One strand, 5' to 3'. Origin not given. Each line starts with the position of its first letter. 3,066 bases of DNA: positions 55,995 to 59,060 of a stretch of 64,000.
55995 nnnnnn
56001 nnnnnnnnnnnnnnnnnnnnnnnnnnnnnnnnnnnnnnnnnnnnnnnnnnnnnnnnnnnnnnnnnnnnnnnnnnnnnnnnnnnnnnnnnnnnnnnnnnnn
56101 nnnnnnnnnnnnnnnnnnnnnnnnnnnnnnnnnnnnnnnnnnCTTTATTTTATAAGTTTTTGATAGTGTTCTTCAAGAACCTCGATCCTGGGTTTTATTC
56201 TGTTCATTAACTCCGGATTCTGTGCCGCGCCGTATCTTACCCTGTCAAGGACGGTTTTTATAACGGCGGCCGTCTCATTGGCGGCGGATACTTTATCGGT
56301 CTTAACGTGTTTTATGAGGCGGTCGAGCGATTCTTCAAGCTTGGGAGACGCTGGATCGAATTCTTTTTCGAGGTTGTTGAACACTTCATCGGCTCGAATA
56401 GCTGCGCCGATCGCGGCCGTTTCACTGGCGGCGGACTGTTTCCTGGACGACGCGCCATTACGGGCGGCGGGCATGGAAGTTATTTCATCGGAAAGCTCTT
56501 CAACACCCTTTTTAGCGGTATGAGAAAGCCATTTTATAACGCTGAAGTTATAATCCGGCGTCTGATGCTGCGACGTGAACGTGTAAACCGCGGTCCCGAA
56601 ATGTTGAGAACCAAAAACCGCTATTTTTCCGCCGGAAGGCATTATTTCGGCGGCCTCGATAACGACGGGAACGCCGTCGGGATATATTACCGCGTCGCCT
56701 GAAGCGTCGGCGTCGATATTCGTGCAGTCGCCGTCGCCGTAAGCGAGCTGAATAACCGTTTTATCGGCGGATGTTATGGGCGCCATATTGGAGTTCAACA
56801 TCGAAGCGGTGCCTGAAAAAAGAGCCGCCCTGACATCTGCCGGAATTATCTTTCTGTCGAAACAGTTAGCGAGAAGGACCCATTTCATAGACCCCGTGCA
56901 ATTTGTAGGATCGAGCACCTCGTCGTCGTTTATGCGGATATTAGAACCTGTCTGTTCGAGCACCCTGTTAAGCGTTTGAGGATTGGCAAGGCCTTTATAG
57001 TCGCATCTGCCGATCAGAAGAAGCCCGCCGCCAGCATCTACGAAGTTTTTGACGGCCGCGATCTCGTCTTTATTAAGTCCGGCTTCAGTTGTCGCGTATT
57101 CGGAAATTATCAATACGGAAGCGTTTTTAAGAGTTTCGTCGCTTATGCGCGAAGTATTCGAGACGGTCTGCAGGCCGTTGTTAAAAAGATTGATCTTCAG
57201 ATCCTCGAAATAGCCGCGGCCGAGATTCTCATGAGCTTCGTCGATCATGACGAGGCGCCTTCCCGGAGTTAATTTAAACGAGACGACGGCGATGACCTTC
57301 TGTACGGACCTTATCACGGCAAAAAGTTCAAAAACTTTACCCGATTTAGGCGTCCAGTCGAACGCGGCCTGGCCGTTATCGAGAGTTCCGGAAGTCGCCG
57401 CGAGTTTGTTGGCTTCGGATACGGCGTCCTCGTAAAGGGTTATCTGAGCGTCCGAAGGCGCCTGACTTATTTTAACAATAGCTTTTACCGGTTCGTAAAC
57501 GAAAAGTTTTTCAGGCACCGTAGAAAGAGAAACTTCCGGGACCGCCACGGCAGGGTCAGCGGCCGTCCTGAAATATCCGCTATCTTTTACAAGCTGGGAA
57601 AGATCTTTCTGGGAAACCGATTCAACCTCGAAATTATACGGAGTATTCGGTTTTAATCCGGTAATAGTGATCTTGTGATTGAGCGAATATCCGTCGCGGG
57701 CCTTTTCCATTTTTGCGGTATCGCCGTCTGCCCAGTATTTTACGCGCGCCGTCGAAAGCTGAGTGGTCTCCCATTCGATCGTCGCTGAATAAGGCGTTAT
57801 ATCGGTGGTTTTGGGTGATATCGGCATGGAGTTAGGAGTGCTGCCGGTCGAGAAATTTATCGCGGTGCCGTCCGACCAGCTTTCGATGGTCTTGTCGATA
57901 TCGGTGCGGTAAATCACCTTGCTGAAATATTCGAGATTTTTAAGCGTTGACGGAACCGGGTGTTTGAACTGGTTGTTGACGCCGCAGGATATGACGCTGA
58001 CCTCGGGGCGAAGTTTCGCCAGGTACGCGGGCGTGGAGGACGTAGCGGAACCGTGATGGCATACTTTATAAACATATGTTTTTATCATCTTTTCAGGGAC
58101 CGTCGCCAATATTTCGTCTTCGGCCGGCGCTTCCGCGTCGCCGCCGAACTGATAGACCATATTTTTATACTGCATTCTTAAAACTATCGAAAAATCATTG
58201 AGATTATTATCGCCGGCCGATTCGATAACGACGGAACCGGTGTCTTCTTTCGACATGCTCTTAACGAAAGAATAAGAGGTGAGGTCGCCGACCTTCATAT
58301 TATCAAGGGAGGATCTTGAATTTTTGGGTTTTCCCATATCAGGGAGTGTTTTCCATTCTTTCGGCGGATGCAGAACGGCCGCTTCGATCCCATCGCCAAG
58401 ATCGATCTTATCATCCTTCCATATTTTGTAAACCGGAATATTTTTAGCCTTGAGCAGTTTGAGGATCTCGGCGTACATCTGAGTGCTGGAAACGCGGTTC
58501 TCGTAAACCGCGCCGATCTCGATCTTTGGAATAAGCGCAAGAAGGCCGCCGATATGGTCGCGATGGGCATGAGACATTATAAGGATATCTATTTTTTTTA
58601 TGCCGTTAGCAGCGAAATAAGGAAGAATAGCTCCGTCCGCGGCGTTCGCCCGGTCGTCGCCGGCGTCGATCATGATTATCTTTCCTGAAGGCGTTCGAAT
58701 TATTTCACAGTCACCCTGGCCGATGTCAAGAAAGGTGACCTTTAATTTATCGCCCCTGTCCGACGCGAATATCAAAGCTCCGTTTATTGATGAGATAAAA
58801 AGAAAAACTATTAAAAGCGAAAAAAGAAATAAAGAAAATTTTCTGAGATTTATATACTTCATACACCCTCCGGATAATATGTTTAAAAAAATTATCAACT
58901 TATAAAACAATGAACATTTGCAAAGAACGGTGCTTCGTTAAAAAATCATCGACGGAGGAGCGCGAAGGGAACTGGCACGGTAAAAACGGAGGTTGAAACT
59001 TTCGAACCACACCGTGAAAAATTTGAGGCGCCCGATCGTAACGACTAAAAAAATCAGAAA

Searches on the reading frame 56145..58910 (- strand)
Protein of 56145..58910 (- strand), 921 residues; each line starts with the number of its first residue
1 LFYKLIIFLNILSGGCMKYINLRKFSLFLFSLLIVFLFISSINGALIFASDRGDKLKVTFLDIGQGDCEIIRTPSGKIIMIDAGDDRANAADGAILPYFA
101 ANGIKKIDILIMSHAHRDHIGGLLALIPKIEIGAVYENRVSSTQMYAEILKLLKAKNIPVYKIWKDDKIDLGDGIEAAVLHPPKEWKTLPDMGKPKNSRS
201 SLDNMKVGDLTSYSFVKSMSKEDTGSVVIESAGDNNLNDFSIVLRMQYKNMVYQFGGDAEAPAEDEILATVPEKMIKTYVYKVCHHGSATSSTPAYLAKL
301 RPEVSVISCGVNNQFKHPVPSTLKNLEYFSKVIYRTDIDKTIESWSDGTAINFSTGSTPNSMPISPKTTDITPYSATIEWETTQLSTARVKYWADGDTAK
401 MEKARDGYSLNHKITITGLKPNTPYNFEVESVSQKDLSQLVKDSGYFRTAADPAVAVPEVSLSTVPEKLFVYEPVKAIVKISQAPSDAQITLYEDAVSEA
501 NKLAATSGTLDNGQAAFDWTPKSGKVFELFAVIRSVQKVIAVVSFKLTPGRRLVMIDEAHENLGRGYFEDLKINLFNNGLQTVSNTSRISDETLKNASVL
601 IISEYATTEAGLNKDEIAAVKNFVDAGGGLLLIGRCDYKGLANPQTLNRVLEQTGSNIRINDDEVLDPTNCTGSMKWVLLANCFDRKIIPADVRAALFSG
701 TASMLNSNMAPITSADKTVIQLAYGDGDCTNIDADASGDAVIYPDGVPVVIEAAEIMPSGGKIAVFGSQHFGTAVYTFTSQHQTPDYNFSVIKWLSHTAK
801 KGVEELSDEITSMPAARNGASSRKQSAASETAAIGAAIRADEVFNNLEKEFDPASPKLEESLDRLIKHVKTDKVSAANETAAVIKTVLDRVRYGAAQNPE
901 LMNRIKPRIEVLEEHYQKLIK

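Call 33: search_protein_families(library=pfam, proteins=[window:56145-58910:-], max_evalue=0.001)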
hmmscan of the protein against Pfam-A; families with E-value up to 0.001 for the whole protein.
window:56145-58910:- (921 aa): 6 families
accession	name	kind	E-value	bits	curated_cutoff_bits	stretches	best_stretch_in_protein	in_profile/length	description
PF00753.33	Lactamase_B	-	3.9e-09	37.2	22.7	1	64-149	4-86/196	Metallo-beta-lactamase superfamily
PF00041.27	fn3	-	1.2e-07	32.3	25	1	367-439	7-79/84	Fibronectin type III domain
PF16656.11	Pur_ac_phosph_N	-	3e-05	24.9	30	1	357-434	10-83/93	Purple acid Phosphatase, N-terminal domain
PF23355.1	IFT52_GIFT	-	5.9e-05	22.7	27.2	1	580-777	29-217/246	IFT52 GIFT domain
PF12706.13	Lactamase_B_2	-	6.8e-05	23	27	1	79-130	3-53/200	Beta-lactamase superfamily domain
PF16661.11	Lactamase_B_6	-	0.00068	19.5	27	0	78-143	8-72/193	Metallo-beta-lactamase superfamily domain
